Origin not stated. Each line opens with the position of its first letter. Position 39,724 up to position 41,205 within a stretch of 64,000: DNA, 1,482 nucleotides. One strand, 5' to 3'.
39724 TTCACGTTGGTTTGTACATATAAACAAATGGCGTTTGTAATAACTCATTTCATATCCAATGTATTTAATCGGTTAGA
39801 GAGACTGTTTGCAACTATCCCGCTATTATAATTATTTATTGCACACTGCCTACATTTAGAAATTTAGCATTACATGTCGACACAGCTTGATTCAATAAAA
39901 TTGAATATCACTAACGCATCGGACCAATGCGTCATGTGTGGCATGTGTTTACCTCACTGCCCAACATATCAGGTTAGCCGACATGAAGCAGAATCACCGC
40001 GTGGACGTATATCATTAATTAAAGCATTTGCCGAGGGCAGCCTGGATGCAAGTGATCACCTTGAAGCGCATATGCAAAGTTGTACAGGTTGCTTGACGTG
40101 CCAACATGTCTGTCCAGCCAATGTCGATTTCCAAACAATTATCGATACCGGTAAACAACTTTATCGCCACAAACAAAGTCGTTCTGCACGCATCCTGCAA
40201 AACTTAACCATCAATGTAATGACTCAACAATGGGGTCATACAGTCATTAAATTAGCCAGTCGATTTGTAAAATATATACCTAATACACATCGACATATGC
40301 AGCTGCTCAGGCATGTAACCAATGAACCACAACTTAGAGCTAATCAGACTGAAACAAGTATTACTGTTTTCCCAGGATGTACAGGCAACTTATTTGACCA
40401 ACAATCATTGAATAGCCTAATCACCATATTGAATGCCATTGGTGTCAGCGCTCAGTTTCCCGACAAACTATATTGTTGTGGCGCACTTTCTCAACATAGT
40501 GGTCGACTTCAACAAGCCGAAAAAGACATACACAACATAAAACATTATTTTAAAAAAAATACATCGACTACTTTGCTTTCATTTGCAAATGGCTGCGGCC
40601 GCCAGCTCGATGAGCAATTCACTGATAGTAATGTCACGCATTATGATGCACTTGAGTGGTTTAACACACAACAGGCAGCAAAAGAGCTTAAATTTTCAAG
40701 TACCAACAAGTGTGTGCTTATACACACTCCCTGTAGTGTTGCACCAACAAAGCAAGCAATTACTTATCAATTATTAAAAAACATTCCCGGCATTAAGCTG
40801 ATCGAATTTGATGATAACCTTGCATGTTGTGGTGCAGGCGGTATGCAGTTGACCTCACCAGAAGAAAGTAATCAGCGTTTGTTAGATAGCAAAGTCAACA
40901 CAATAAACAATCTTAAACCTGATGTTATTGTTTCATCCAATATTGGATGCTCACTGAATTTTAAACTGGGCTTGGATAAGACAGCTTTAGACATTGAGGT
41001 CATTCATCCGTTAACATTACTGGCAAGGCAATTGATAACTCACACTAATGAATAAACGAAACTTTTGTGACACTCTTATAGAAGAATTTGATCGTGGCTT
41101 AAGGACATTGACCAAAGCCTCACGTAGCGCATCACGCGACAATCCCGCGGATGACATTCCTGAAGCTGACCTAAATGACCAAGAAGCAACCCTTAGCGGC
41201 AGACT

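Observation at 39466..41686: GlcF-like CCG-domain Fe-S protein translationally coupled to coq7, with a divergent thioredoxin-like [2Fe-2S] ferredoxin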

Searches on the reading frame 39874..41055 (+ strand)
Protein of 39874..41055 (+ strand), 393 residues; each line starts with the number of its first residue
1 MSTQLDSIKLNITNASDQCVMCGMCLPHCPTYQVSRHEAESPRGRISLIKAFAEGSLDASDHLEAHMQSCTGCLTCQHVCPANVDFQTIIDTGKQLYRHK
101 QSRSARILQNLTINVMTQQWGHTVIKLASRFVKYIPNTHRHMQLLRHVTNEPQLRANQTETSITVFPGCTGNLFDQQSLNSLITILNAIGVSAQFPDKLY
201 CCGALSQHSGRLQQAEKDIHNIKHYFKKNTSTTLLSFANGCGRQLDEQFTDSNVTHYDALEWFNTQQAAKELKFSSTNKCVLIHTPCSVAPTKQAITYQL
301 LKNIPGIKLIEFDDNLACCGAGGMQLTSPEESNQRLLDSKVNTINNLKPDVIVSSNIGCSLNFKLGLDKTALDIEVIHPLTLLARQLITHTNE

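Call 3: search_protein_families(library=pfam, proteins=[window:39874-41055:+], max_evalue=0.01)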
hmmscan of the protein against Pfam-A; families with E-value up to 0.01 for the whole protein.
window:39874-41055:+ (393 aa): 12 families
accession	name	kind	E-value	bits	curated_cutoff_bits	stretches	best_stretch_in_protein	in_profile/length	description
PF02754.22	CCG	-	7.1e-23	81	20.6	2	281-364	1-85/85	Cysteine-rich domain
PF13183.11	Fer4_8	-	3.9e-13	50.2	27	1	16-84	2-68/68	4Fe-4S dicluster domain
PF12838.12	Fer4_7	-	7.6e-09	36.4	27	1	18-84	1-52/52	4Fe-4S dicluster domain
PF13237.11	Fer4_10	-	1.3e-08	35.1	25.5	1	68-91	7-22/53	4Fe-4S dicluster domain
PF13534.11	Fer4_17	-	1.4e-08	35.6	22.2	1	18-85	1-61/61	4Fe-4S dicluster domain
PF13484.11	Fer4_16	-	3.3e-08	34.6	30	1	18-83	1-66/66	4Fe-4S double cluster binding domain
PF13187.11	Fer4_9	-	4.8e-07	30.1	27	1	70-85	2-17/52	4Fe-4S dicluster domain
PF14697.11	Fer4_21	-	5.6e-07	30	35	1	58-82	29-53/59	4Fe-4S dicluster domain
PF00037.32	Fer4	-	5.9e-06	26.3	21.1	0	69-83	7-21/24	4Fe-4S binding domain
PF12797.12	Fer4_2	-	7.8e-05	22.8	24.5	1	68-82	8-22/22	4Fe-4S binding domain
PF12837.12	Fer4_6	-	0.00015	22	25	0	16-33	6-22/24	4Fe-4S binding domain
PF25160.1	LdpA_Fe-S-bd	-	0.00034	20.8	27.6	0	15-37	24-46/49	LdpA Fe-S cluster-binding domain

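Call 4: search_protein_families(library=ncbifam, proteins=[window:39874-41055:+], max_evalue=0.01)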
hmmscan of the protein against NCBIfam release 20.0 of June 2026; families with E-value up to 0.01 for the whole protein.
window:39874-41055:+ (393 aa): 50 families (the best 25 are shown)
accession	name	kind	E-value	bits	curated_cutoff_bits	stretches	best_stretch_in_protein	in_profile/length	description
NF008434.0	PRK11274.1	equivalog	2.8e-45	155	333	1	17-366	23-391/409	glycolate oxidase subunit GlcF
NF045670.1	quin_L_LdhH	equivalog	4.9e-36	124.3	800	1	17-384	304-706/706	L-lactate dehydrogenase (quinone) large subunit LdhH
NF004898.0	PRK06259.1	equivalog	1.6e-35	122.7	385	1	15-385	132-486/488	fumarate reductase (CoM/CoB) subunit TfrB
NF008369.0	PRK11168.1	equivalog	5.9e-26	91.3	278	1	14-387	8-399/401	anaerobic glycerol-3-phosphate dehydrogenase subunit C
TIGR03379.1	glycerol3P_GlpC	equivalog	1.3e-22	80.1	279.9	2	155-387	156-396/397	anaerobic glycerol-3-phosphate dehydrogenase subunit GlpC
NF045663.1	diclust_near_Sec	equivalog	3.7e-13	48.5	530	1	21-344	310-603/759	pyridine nucleotide-disulfide oxidoreductase/dicluster-binding protein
TIGR03288.1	CoB_CoM_SS_B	equivalog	9.4e-08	31.7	345.15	1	292-366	166-240/290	CoB--CoM heterodisulfide reductase subunit B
TIGR00273.1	TIGR00273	equivalog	1.5e-07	30.7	444.8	1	18-116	294-389/432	LutB/LldF family L-lactate oxidation iron-sulfur protein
NF041890.1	hdrC_Methbact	equivalog_domain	1.4e-06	28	270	1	7-99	19-103/192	ferredoxin:CoB-CoM heterodisulfide reductase subunit HdrC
NF041779.1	hetero_SS_HdrC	equivalog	4.9e-06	26.1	350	1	9-107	23-113/198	ferredoxin:CoB-CoM heterodisulfide reductase subunit HdrC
NF009226.0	PRK12576.1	equivalog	5.6e-06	25.9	344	1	17-105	154-245/317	succinate dehydrogenase/fumarate reductase iron-sulfur subunit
NF006221.0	PRK08348.1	subfamily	7.3e-06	25.7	124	0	66-89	42-64/136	NADH-plastoquinone oxidoreductase subunit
TIGR00276.1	TIGR00276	equivalog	9.9e-06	24.8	200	1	14-89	176-250/337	tRNA epoxyqueuosine(34) reductase QueG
NF058577.1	FdxA_fam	equivalog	1.3e-05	25.3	65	1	16-37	6-27/52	4Fe-4S ferredoxin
NF045724.1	ferredox_TmcB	equivalog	1.5e-05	23.8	735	1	15-97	39-128/430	electron transfer complex ferredoxin TmcB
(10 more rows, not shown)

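Call 5: find_homologous_proteins(query=window:39874-41055:+, max_evalue=1e-10)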
Query window:39874-41055:+ (393 aa): 7166 proteins with E <= 1e-10 among 8000 candidates; the best 120 are listed.
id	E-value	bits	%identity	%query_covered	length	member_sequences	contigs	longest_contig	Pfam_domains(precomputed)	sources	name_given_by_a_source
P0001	4.9e-253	857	100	95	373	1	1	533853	PF13484.12,PF12838.13,PF13534.12,PF02754.22,PF13237.12,PF13183.12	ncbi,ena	-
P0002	6.3e-161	554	62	96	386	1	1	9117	PF14697.12,PF13484.12,PF12838.13,PF13534.12,PF02754.22,PF25160.2,PF13237.12,PF13183.12,PF13187.12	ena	-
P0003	6.5e-156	537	60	98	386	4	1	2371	PF13484.12,PF12838.13,PF13534.12,PF02754.22,PF25160.2,PF13237.12,PF13183.12,PF13187.12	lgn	-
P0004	2.9e-153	528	59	98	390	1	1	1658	PF13484.12,PF12838.13,PF13534.12,PF02754.22,PF25160.2,PF13237.12,PF13183.12,PF13187.12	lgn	-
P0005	2.5e-149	516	59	97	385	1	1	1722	PF12797.13,PF13484.12,PF12838.13,PF13534.12,PF02754.22,PF25160.2,PF13237.12,PF13183.12,PF13187.12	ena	-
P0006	8.4e-149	514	58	97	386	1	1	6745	PF13484.12,PF12838.13,PF13534.12,PF02754.22,PF25160.2,PF13237.12,PF13183.12,PF13187.12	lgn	-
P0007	1.6e-148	513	59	97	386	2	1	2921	PF14697.12,PF00037.33,PF13484.12,PF12838.13,PF13534.12,PF02754.22,PF25160.2,PF13237.12,PF13183.12,PF13187.12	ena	-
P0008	2.6e-148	512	59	96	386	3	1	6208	PF14697.12,PF12797.13,PF13484.12,PF12838.13,PF13534.12,PF02754.22,PF25160.2,PF13237.12,PF13183.12,PF13187.12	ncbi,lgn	-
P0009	5.3e-148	511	58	97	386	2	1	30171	PF00037.33,PF13484.12,PF12838.13,PF13534.12,PF02754.22,PF25160.2,PF13237.12,PF13183.12,PF13187.12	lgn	-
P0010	1.0e-143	497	58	98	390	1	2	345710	PF13484.12,PF12838.13,PF13534.12,PF02754.22,PF25160.2,PF13237.12,PF13183.12,PF13187.12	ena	-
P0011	1.0e-142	494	56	97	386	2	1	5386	PF14697.12,PF00037.33,PF13484.12,PF12838.13,PF13534.12,PF02754.22,PF25160.2,PF13237.12,PF13183.12,PF13187.12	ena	-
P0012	4.3e-142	492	56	97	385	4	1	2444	PF14697.12,PF12837.13,PF13484.12,PF12838.13,PF13534.12,PF12797.13,PF00037.33,PF02754.22,PF25160.2,PF13237.12,PF13183.12,PF13187.12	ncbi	-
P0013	8.7e-136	471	54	96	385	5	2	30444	PF14697.12,PF12837.13,PF13484.12,PF12838.13,PF13534.12,PF12797.13,PF00037.33,PF02754.22,PF25160.2,PF13237.12,PF13183.12,PF13187.12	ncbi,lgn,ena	-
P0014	1.4e-135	470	54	96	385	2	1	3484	PF14697.12,PF12837.13,PF00037.33,PF13484.12,PF12838.13,PF13534.12,PF02754.22,PF13237.12,PF13183.12,PF13187.12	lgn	-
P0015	2.8e-135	469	55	96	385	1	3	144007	PF14697.12,PF12837.13,PF13484.12,PF12838.13,PF13534.12,PF12797.13,PF00037.33,PF02754.22,PF25160.2,PF13237.12,PF13183.12,PF13187.12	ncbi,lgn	ncbi:MAG: (Fe-S)-binding protein [Gammaproteobacteria bacterium]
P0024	1.9e-130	453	54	97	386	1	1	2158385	PF14697.12,PF12797.13,PF12837.13,PF00037.33,PF13484.12,PF12838.13,PF13534.12,PF02754.22,PF13237.12,PF13183.12,PF13187.12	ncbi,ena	-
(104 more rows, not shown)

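Call 6: find_encoding_contigs(protein=P0001, flank=10000, max_places=2)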
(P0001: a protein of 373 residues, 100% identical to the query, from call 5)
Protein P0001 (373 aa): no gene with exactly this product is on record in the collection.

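Call 7: find_encoding_contigs(protein=P0010, flank=8000, max_places=2)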
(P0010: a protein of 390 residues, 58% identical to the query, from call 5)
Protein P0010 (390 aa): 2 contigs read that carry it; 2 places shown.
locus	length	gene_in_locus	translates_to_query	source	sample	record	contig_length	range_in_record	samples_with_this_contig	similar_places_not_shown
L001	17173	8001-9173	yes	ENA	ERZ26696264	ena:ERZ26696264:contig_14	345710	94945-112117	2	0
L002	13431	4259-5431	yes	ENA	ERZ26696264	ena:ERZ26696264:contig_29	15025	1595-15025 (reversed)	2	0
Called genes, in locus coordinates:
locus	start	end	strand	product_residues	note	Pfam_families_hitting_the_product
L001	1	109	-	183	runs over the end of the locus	PF03695:UPF0149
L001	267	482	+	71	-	PF06005:ZapB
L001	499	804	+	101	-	PF05164:ZapA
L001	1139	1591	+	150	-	PF01878:EVE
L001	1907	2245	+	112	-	-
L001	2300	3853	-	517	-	PF00291:PALP, PF00585:Thr_dehydrat_C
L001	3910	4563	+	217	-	PF06026:Rib_5-P_isom_A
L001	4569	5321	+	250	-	PF03328:HpcH_HpaI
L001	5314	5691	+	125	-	PF04126:Cyclophil_like, PF18050:Cyclophil_like2 (weak)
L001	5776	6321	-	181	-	PF04366:Ysc84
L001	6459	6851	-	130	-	PF00380:Ribosomal_S9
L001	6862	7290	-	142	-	PF00572:Ribosomal_L13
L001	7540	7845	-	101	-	-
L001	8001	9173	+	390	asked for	PF13187:Fer4_9 (faint), PF13237:Fer4_10 (faint), PF25160:LdpA_Fe-S-bd (faint), PF12838:Fer4_7, PF13183:Fer4_8, PF13484:Fer4_16 (weak), PF13534:Fer4_17, PF02754:CCG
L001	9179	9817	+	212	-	PF02915:Rubrerythrin (weak), PF03232:COQ7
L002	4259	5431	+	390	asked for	PF13187:Fer4_9 (faint), PF13237:Fer4_10 (faint), PF25160:LdpA_Fe-S-bd (faint), PF12838:Fer4_7, PF13183:Fer4_8, PF13484:Fer4_16 (weak), PF13534:Fer4_17, PF02754:CCG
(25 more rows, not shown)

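Call 8: find_encoding_contigs(protein=P0024, flank=8000, max_places=2)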
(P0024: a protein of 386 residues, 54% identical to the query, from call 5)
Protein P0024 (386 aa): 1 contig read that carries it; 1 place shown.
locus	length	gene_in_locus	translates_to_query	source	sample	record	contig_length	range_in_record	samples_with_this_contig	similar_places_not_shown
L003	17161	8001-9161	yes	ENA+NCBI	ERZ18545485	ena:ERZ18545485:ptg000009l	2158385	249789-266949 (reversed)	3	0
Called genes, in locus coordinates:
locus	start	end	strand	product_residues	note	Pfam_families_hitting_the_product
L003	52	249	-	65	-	PF03695:UPF0149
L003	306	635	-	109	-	PF03695:UPF0149 (weak)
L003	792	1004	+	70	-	PF06005:ZapB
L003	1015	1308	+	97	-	PF05164:ZapA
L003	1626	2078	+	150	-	PF01878:EVE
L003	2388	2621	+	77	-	-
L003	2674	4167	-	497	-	PF00291:PALP, PF00585:Thr_dehydrat_C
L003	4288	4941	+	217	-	PF06026:Rib_5-P_isom_A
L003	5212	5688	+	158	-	PF03328:HpcH_HpaI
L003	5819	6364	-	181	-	PF04366:Ysc84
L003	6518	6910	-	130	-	PF00380:Ribosomal_S9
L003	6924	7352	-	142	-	PF00572:Ribosomal_L13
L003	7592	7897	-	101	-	-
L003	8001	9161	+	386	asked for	PF00037:Fer4 (faint), PF12797:Fer4_2 (faint), PF12837:Fer4_6 (faint), PF13183:Fer4_8, PF12838:Fer4_7, PF13484:Fer4_16, PF13534:Fer4_17, PF02754:CCG, +3 more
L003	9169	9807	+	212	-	PF03232:COQ7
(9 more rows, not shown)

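Call 10: find_related_loci(query=A1, collection=genome_contigs, flank=10000)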
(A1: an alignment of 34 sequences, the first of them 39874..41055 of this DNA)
Query A1 (393 aa) in genome_contigs; peptide patterns used: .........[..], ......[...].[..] (x = any residue, [..] = any of these).
459 stretches matched a pattern; 234 encode a relative of the query (tblastn E <= 1e-3); the best 80 are kept; 80 distinct loci.
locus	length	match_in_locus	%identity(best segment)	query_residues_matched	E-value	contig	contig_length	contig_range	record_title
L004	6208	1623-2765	59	9-387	4e-153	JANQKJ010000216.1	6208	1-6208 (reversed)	MAG: Gammaproteobacteria bacterium isolate PL25a_bin.154 k99_4392138, whole genome shotgun sequence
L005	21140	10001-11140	54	9-387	3e-143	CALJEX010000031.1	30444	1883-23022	MAG: uncultured Gammaproteobacteria bacterium isolate S2_Bin_Bin_9_1 genome assembly, contig: c_000000217390, whole geno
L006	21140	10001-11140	55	9-387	2e-142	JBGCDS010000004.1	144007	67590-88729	MAG: Gammaproteobacteria bacterium isolate SGMAG-67 contig4, whole genome shotgun sequence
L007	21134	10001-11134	52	11-387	1e-138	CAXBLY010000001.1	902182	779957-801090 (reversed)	MAG TPA_asm: uncultured Gammaproteobacteria bacterium isolate ERR2762111_concoct_111 genome assembly, contig: ERZ3422204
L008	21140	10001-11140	52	9-387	2e-138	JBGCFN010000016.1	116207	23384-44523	MAG: Gammaproteobacteria bacterium isolate SGMAG-20 contig16, whole genome shotgun sequence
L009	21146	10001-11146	54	7-387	7e-138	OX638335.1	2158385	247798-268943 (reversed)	MAG: uncultured Gammaproteobacteria bacterium isolate 6ddc5bf2-6eff-4202-ab2d-3bc5a555a517 genome assembly, chromosome:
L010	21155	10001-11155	53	6-389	2e-135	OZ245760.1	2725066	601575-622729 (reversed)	MAG: Gammaproteobacteria bacterium isolate 234e41e1-4301-4e2d-89f2-9293ce644277 genome assembly, chromosome: 1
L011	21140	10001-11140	51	10-388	3e-135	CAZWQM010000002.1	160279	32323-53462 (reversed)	MAG TPA_asm: uncultured Thiotrichales bacterium isolate SRP329387_co1_52 genome assembly, contig: NODE_16_length_160279_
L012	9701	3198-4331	44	16-387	6e-106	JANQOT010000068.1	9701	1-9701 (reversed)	MAG: Gammaproteobacteria bacterium isolate IP29b_bin.141 k99_3762079, whole genome shotgun sequence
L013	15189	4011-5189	41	16-388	2e-100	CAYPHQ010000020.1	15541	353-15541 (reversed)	MAG TPA_asm: uncultured Thiotrichales bacterium isolate SRP134809_co1_386 genome assembly, contig: NODE_7278_length_1554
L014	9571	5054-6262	42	16-387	1e-99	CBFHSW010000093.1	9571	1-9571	MAG: Gammaproteobacteria bacterium isolate Co_bin_210_orig genome assembly, contig: Co_bin_210_orig_Co_c_000003821173, w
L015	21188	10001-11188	42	1-390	2e-97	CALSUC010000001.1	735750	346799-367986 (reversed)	MAG: uncultured Gammaproteobacteria bacterium isolate Z_MB213 genome assembly, contig: contig_6208_Z_MB213, whole genome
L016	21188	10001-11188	41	1-390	8e-97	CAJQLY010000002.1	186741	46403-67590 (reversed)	MAG: uncultured Gammaproteobacteria bacterium isolate 0.2_20180524_Bin_64_sub_1 genome assembly, contig: c_000000000036,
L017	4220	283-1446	43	11-387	3e-95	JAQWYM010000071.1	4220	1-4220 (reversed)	MAG: Gammaproteobacteria bacterium isolate cluster3_bin.57 k119_1121675, whole genome shotgun sequence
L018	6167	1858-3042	36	6-384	1e-73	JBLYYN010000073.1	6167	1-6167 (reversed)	MAG: Gammaproteobacteria bacterium isolate DBRS2.bin3 k97_98199, whole genome shotgun sequence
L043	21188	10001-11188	32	16-387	9e-61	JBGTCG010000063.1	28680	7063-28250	MAG: Methylococcales bacterium isolate JTS-RE114 k141_3704935, whole genome shotgun sequence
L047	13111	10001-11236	32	11-387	1e-59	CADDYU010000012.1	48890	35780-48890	Methylococcaceae bacterium isolate 8 genome assembly, contig: NODE_354_length_48890_cov_8.911880, whole genome shotgun s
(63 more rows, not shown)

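Call 38: search_solved_structures(query=A1, max_evalue=0.001)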
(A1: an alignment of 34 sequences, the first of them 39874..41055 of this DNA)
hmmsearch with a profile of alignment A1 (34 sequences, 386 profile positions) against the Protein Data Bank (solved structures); distinct sequences matched with E-value up to 0.001: 6.
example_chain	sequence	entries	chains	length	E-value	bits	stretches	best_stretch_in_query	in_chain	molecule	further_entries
9ojn_A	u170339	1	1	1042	1.1e-08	37.7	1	163-343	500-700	Iron-sulfur-binding reductase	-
8rvv_B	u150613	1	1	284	6.7e-07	31.8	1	264-380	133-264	H(2):CoB-CoM heterodisulfide,ferredoxin reductase subunit B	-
8rvu_b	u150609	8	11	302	8.4e-07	31.5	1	264-380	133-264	H(2):CoB-CoM heterodisulfide,ferredoxin reductase subunit B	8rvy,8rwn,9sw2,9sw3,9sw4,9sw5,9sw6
8rvu_E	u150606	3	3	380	9e-05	24.8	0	63-106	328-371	Formate dehydrogenase, beta subunit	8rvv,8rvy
9sfi_C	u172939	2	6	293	9.7e-05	24.7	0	265-367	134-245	H(2)/formate:CoB-CoM heterodisulfide,ferredoxin reductase subunit B2 | Heterodisulfide reductase subunit B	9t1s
5odc_C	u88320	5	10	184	0.00044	22.5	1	11-119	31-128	Heterodisulfide reductase, subunit C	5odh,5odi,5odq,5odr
